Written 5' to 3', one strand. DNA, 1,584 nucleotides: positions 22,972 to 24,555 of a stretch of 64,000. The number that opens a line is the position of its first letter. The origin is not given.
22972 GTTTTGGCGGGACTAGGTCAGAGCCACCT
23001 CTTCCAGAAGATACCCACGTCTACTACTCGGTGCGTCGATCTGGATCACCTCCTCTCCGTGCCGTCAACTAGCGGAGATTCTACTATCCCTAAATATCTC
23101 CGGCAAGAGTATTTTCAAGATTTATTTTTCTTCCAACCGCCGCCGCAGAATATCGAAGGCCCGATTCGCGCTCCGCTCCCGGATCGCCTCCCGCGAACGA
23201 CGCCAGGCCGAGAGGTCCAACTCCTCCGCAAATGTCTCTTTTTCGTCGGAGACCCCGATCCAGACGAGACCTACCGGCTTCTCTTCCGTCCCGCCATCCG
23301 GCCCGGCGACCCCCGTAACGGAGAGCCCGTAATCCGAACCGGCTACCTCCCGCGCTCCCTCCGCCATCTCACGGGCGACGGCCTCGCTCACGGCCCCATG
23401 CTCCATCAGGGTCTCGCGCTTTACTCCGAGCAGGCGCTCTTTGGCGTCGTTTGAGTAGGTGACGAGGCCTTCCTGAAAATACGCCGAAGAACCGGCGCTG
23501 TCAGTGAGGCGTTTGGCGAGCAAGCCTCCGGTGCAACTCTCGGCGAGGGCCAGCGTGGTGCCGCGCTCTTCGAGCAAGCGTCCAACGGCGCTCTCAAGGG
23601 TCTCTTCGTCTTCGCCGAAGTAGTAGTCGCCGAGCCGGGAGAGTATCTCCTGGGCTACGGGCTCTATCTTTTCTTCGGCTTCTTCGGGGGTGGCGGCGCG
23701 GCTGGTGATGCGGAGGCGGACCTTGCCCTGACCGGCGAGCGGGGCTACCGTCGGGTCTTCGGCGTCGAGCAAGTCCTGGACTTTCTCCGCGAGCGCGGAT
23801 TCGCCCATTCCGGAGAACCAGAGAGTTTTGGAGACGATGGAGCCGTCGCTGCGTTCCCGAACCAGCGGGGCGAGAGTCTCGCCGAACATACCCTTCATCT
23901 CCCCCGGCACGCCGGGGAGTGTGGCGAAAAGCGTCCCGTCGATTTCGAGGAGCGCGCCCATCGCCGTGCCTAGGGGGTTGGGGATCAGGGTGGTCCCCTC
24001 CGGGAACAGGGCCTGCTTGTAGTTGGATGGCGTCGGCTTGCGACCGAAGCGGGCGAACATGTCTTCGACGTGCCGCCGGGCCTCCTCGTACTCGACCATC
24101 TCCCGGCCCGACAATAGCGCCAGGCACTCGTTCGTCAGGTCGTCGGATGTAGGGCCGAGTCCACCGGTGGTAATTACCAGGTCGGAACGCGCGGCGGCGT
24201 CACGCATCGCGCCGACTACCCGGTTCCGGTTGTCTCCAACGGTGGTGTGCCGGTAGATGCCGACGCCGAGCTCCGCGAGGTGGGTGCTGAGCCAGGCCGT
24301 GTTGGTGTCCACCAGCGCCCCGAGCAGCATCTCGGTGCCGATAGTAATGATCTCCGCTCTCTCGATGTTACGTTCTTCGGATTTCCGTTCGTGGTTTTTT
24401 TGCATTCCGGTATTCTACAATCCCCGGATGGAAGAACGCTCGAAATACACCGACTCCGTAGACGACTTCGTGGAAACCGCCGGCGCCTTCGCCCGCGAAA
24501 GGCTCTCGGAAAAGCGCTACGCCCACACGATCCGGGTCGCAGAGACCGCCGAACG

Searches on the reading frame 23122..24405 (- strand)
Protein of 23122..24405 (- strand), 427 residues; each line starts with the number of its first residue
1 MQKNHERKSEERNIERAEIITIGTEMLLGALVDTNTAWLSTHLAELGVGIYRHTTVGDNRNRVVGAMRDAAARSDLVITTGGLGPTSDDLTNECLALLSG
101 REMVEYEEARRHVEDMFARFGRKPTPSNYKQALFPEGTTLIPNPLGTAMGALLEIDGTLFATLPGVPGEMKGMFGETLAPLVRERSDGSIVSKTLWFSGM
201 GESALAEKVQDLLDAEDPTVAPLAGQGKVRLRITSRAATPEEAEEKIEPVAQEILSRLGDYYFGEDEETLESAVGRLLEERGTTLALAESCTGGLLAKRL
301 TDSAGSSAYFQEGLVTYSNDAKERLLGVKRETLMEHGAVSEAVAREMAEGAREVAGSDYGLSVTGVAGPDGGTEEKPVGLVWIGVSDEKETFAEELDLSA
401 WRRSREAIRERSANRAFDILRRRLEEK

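Call 11: find_encoding_contigs(protein=window:23122-24405:-, flank=10000, max_places=10)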
Protein window:23122-24405:- (427 aa): 1 contig read that carries it; 1 place shown.
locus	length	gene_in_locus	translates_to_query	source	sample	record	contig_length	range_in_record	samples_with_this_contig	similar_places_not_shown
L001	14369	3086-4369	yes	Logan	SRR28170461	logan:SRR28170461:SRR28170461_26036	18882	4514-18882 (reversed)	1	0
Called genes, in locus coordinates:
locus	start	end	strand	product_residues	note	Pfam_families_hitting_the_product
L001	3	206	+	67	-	?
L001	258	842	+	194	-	PF09348:DUF1990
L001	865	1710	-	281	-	-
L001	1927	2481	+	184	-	PF04307:YdjM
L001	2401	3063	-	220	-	PF01966:HD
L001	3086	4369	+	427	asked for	PF00994:MoCF_biosynth, PF18146:CinA_KH, PF02464:CinA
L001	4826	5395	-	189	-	-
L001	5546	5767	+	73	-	-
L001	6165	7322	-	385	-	PF00285:Citrate_synt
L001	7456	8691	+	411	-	PF12728:HTH_17, PF00285:Citrate_synt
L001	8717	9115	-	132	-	PF03928:HbpS-like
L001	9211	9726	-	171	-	PF02517:Rce1-like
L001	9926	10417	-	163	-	PF00293:NUDIX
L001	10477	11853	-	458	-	PF04174:CP_ATPgrasp_1, PF14403:CP_ATPgrasp_2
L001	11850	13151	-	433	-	PF04107:GCS2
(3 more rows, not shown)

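Call 20: find_related_loci(query=window:23122-24405:-, collection=genome_contigs, flank=4000)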
Query window:23122-24405:- (427 aa) in genome_contigs; peptide patterns used: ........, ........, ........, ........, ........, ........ (x = any residue, [..] = any of these).
51 stretches matched a pattern; 9 encode a relative of the query (tblastn E <= 1e-3); 9 distinct loci.
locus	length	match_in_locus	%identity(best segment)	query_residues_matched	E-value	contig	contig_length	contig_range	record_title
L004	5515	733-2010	90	1-426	0e+0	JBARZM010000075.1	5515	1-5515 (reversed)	MAG: Rubrobacteraceae bacterium isolate MFD12172_ilm_asm_bin25 k127_125468, whole genome shotgun sequence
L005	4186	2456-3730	81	1-427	0e+0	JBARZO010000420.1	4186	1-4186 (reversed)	MAG: Rubrobacteraceae bacterium isolate MFD12172_ilm_asm_bin18 k127_105431, whole genome shotgun sequence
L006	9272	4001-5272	80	1-426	0e+0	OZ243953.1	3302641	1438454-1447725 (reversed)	MAG: Rubrobacteraceae bacterium isolate 395c1654-e67c-43c0-ba9f-15d46f209478 genome assembly, chromosome: 1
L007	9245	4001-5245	81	12-426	0e+0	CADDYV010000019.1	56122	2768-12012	Actinobacteria bacterium isolate 12 genome assembly, contig: NODE_260_length_56122_cov_33.642111, whole genome shotgun s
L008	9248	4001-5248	83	11-426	0e+0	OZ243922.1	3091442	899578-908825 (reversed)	MAG: Rubrobacteraceae bacterium isolate 35edc2d0-de0b-429e-bf63-eb75aed4fed9 genome assembly, chromosome: 1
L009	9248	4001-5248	46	8-424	1e-108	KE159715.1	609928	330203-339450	Dorea sp. 5-2 genomic scaffold acPFE-supercont1.1, whole genome shotgun sequence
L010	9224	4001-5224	39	16-426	5e-91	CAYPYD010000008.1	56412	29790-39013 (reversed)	MAG TPA_asm: uncultured Eubacteriales bacterium isolate SRP302447_co2_421 genome assembly, contig: NODE_1636_length_5641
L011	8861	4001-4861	35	17-300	4e-46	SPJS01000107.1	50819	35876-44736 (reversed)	MAG: Methylococcaceae bacterium isolate BinT1.003_T2.003_T3.002 contig_27, whole genome shotgun sequence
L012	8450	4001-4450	47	269-419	5e-37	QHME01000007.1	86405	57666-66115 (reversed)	MAG: Candidatus Melainabacteria bacterium isolate js4906-23-3_S14_33_15 js4906-23-3_S14_scaffold_122, whole genome shotg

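Call 30: find_homologous_proteins(query=window:23122-24405:-, max_evalue=1e-60)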
Query window:23122-24405:- (427 aa): 7485 proteins with E <= 1e-60 among 8000 candidates; the best 120 are listed.
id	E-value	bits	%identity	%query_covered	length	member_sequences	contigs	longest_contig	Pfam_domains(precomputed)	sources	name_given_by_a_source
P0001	2.6e-262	888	96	100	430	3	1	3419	PF18146.7,PF00994.30,PF02464.24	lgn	-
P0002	8.2e-250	847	91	100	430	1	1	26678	PF18146.7,PF00994.30,PF02464.24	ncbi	-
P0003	2.5e-245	832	89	100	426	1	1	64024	PF18146.7,PF00994.30,PF02464.24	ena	-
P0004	5.6e-245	831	89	100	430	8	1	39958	PF18146.7,PF00994.30,PF02464.24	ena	-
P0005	4.3e-244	828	90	100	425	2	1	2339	PF18146.7,PF00994.30,PF02464.24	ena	-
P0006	1.1e-241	820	89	98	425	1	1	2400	PF18146.7,PF00994.30,PF02464.24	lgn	-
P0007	1.4e-240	816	88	99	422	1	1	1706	PF18146.7,PF00994.30,PF02464.24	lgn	-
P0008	5.9e-239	811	88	100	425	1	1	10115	PF18146.7,PF00994.30,PF02464.24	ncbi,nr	ncbi:MAG: competence/damage-inducible protein A [Actinomycetota bacterium]|nr:competence/damage-indu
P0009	1.3e-223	760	83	99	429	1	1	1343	PF18146.7,PF00994.30,PF02464.24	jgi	jgi:nicotinamide-nucleotide amidase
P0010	8.8e-223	758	82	98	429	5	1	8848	PF18146.7,PF00994.30,PF02464.24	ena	-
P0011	1.2e-222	757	83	98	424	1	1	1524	PF18146.7,PF00994.30,PF02464.24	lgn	-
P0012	3.2e-221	753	81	99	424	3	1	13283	PF18146.7,PF00994.30,PF02464.24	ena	-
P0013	3.5e-221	752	83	98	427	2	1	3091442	PF18146.7,PF00994.30,PF02464.24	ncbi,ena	-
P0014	5.1e-221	752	82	99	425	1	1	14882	PF18146.7,PF00994.30,PF02464.24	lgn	-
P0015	5.6e-221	752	83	96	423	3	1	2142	PF18146.7,PF00994.30,PF02464.24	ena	-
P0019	4.6e-220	749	81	99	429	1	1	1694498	PF18146.7,PF00994.30,PF02464.24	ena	-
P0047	2.1e-216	737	79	98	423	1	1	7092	PF18146.7,PF00994.30,PF02464.24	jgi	jgi:nicotinamide-nucleotide amidase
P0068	9.3e-216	735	77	100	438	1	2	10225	PF18146.7,PF00994.30,PF02464.24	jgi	jgi:nicotinamide-nucleotide amidase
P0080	2.6e-215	733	79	100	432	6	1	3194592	PF18146.7,PF00994.30,PF02464.24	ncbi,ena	-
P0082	3.3e-215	733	80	98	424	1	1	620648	PF18146.7,PF00994.30,PF02464.24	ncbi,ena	-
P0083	4.2e-215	732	79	97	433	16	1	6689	PF18146.7,PF00994.30,PF02464.24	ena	-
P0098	8.4e-215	731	78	99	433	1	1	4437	PF18146.7,PF00994.30,PF02464.24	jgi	jgi:nicotinamide-nucleotide amidase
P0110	3.9e-214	729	80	95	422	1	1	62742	PF18146.7,PF00994.30,PF02464.24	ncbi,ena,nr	ncbi:MAG TPA: competence/damage-inducible protein A [Rubrobacteraceae bacterium]|nr:competence/damag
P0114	6.4e-214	729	79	98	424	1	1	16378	PF18146.7,PF00994.30,PF02464.24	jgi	jgi:nicotinamide-nucleotide amidase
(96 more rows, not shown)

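Call 31: find_encoding_contigs(protein=P0082, flank=5000, max_places=3)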
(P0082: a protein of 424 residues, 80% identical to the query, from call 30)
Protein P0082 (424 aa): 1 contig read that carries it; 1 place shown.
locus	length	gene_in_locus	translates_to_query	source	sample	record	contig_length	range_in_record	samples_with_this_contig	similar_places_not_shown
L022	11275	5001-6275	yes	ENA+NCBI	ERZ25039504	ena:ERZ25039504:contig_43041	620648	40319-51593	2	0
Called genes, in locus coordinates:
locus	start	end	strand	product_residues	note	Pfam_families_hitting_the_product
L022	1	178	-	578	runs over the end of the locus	PF00133:tRNA-synt_1, PF09334:tRNA-synt_1g, PF19303:Anticodon_3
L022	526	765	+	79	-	PF00692:dUTPase, PF22769:DCD (weak)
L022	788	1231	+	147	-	PF01927:Mut7-C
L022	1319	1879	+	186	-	PF09348:DUF1990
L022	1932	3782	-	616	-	-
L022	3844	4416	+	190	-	PF04307:YdjM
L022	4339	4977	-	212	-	PF01966:HD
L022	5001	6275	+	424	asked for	PF00994:MoCF_biosynth, PF18146:CinA_KH, PF02464:CinA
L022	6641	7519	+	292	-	PF00561:Abhydrolase_1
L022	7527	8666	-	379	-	PF00285:Citrate_synt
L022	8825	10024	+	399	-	PF12728:HTH_17 (weak), PF13411:MerR_1, PF00285:Citrate_synt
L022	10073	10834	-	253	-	PF01061:ABC2_membrane, PF12698:ABC2_membrane_3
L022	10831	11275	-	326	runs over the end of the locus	PF00005:ABC_tran, PF13304:AAA_21, PF13732:DrrA1-3_C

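Call 32: find_encoding_contigs(protein=P0114, flank=5000, max_places=3)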
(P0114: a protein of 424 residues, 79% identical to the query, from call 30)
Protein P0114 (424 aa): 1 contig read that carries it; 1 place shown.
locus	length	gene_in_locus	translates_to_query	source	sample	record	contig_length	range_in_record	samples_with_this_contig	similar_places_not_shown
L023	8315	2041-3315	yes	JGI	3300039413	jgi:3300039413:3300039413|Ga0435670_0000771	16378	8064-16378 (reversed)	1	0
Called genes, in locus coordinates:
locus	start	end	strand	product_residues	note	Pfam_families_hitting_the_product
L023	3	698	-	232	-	?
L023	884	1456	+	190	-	PF04307:YdjM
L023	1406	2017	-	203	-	PF01966:HD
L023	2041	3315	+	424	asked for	PF00994:MoCF_biosynth, PF18146:CinA_KH, PF02464:CinA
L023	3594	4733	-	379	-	PF00285:Citrate_synt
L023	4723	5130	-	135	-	PF00190:Cupin_1 (weak), PF07883:Cupin_2, PF02311:AraC_binding (weak)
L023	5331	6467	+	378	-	PF00285:Citrate_synt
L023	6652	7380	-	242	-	PF02517:Rce1-like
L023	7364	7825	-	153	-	PF00293:NUDIX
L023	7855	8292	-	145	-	PF02391:MoaE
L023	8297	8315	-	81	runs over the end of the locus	PF02597:ThiS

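Call 33: find_encoding_contigs(protein=P0019, flank=5000, max_places=3)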
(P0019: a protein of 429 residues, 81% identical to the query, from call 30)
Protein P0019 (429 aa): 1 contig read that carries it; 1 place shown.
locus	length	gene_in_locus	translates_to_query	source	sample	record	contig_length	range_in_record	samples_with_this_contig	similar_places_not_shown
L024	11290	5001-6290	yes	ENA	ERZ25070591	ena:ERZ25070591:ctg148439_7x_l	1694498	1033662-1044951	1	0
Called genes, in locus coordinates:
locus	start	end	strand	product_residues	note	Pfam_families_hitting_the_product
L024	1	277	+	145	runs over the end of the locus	PF00692:dUTPase, PF22769:DCD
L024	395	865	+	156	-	PF09348:DUF1990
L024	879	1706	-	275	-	PF00089:Trypsin, PF13365:Trypsin_2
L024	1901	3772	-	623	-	-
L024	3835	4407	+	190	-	PF04307:YdjM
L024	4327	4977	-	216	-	PF01966:HD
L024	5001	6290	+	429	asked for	PF00994:MoCF_biosynth, PF18146:CinA_KH, PF02464:CinA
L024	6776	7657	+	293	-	-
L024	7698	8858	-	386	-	PF00285:Citrate_synt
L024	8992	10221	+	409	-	PF12728:HTH_17 (weak), PF00285:Citrate_synt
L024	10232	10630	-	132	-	PF03928:HbpS-like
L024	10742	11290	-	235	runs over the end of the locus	PF02517:Rce1-like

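Call 34: find_encoding_contigs(protein=P0080, flank=5000, max_places=3)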
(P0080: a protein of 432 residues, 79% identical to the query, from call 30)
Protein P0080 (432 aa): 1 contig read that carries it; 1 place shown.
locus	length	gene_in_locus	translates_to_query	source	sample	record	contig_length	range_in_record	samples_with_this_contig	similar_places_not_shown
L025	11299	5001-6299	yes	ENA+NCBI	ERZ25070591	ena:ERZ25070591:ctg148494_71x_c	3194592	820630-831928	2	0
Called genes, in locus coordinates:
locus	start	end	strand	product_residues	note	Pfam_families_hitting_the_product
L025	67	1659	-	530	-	PF03023:MurJ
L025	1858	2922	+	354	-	PF20511:PMI_typeI_cat (weak)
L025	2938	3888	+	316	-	PF00294:PfkB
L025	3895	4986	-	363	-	PF01784:DUF34_NIF3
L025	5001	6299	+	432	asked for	PF00994:MoCF_biosynth, PF18146:CinA_KH, PF02464:CinA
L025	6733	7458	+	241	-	PF00106:adh_short, PF13561:adh_short_C2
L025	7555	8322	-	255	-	-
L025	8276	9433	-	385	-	PF00285:Citrate_synt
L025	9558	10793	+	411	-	PF12728:HTH_17 (weak), PF13411:MerR_1 (weak), PF00285:Citrate_synt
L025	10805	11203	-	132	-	PF03928:HbpS-like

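Call 41: find_encoding_contigs(protein=P0068, flank=4000, max_places=4)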
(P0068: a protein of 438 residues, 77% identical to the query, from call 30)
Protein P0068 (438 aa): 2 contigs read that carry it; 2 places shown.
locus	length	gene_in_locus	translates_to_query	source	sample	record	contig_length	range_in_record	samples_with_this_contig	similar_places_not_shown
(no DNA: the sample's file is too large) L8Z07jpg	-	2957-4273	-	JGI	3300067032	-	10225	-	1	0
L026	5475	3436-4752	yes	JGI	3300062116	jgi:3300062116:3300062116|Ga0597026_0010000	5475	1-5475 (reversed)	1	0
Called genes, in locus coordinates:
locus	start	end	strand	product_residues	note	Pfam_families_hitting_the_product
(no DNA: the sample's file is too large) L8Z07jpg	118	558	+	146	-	PF00692:dUTPase, PF22769:DCD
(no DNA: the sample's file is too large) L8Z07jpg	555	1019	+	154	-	PF01927:Mut7-C, PF18480:DUF5615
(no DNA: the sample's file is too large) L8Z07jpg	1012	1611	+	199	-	PF09348:DUF1990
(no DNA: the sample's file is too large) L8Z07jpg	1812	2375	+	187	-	PF04307:YdjM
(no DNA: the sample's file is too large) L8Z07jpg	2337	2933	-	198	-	PF01966:HD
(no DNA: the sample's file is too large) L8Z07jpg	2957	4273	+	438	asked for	PF00994:MoCF_biosynth, PF18146:CinA_KH, PF02464:CinA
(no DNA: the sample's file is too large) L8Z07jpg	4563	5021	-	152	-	PF07883:Cupin_2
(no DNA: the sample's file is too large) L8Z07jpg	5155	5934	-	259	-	PF02517:Rce1-like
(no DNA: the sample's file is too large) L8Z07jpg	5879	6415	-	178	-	PF00293:NUDIX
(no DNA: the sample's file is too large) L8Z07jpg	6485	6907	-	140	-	PF02391:MoaE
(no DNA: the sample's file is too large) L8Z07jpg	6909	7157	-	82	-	PF02597:ThiS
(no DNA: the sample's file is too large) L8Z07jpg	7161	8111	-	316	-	PF00781:DAGK_cat, PF19279:YegS_C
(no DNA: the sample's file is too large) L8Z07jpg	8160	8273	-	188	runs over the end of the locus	-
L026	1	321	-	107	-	?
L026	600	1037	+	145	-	PF00692:dUTPase, PF22769:DCD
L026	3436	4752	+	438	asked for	PF00994:MoCF_biosynth, PF18146:CinA_KH, PF02464:CinA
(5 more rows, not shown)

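Call 42: find_encoding_contigs(protein=P0110, flank=4000, max_places=4)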
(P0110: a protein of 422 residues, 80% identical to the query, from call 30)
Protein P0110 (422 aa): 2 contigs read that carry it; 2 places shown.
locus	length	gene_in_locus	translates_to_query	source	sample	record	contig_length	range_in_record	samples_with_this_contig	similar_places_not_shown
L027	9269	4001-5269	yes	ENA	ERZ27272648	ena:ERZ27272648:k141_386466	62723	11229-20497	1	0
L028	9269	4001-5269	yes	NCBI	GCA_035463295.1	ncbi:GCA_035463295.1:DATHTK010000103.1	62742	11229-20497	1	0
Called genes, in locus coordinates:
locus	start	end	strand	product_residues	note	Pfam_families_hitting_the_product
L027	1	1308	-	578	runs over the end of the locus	PF00133:tRNA-synt_1, PF09334:tRNA-synt_1g, PF19303:Anticodon_3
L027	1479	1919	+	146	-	PF00692:dUTPase, PF22769:DCD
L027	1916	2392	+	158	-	PF01927:Mut7-C, PF18480:DUF5615 (weak)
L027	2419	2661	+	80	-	-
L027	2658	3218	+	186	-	PF04307:YdjM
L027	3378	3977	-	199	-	PF01966:HD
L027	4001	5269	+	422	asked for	PF00994:MoCF_biosynth, PF18146:CinA_KH, PF02464:CinA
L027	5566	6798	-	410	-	PF00285:Citrate_synt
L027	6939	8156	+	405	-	PF12728:HTH_17 (weak), PF13411:MerR_1 (weak), PF00285:Citrate_synt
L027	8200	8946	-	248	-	PF02517:Rce1-like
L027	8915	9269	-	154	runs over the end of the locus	PF00293:NUDIX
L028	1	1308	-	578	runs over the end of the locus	PF00133:tRNA-synt_1, PF09334:tRNA-synt_1g, PF19303:Anticodon_3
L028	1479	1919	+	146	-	PF00692:dUTPase, PF22769:DCD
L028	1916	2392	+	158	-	PF01927:Mut7-C, PF18480:DUF5615 (weak)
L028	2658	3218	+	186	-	PF04307:YdjM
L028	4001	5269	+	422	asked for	PF00994:MoCF_biosynth, PF18146:CinA_KH, PF02464:CinA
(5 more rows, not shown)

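Call 43: find_encoding_contigs(protein=P0098, flank=4000, max_places=4)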
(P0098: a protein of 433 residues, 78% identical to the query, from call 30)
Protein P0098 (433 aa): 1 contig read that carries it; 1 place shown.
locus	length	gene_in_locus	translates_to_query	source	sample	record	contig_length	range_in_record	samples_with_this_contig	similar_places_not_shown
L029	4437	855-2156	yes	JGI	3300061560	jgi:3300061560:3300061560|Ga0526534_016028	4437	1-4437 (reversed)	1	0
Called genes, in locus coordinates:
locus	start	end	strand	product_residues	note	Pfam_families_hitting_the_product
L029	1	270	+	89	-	?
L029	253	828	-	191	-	PF01966:HD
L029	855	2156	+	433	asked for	PF00994:MoCF_biosynth, PF18146:CinA_KH, PF02464:CinA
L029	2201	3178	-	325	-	PF08240:ADH_N, PF00107:ADH_zinc_N, PF13602:ADH_zinc_N_2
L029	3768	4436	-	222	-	?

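Call 69: find_encoding_contigs(protein=P0047, flank=3000, max_places=3)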
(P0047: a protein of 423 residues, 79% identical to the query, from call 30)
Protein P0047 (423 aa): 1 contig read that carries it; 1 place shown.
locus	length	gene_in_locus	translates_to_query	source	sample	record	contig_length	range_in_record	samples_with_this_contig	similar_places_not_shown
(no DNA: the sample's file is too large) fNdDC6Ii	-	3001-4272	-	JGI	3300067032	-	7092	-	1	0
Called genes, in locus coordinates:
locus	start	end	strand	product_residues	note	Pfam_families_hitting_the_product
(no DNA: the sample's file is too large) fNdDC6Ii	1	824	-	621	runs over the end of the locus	-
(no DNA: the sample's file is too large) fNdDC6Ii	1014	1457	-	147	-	PF13205:Big_5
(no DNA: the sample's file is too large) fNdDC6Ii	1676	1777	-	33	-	-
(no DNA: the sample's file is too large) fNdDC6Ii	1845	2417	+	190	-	PF04307:YdjM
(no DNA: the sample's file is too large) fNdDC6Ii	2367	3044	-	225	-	PF01966:HD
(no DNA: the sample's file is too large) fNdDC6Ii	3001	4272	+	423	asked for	PF00994:MoCF_biosynth, PF18146:CinA_KH, PF02464:CinA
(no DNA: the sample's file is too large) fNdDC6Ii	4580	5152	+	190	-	PF00561:Abhydrolase_1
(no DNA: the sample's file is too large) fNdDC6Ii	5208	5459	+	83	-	-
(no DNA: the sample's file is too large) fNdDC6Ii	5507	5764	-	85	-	?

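Call 70: find_encoding_contigs(protein=P0083, flank=3000, max_places=3)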
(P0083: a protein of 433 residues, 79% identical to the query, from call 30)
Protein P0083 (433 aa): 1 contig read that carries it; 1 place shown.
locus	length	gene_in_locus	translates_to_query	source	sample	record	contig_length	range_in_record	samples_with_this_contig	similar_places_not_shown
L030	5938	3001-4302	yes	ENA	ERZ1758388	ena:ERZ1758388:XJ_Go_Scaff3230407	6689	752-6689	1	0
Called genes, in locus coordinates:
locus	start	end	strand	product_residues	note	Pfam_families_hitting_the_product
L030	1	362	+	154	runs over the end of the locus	PF01927:Mut7-C, PF18480:DUF5615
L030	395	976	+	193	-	PF09348:DUF1990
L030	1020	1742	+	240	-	PF13489:Methyltransf_23 (weak), PF08241:Methyltransf_11, PF08242:Methyltransf_12 (weak), PF13649:Methyltransf_25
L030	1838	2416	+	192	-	PF04307:YdjM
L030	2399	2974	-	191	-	PF01966:HD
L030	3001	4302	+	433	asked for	PF00994:MoCF_biosynth, PF18146:CinA_KH, PF02464:CinA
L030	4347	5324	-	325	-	PF08240:ADH_N, PF00107:ADH_zinc_N, PF13602:ADH_zinc_N_2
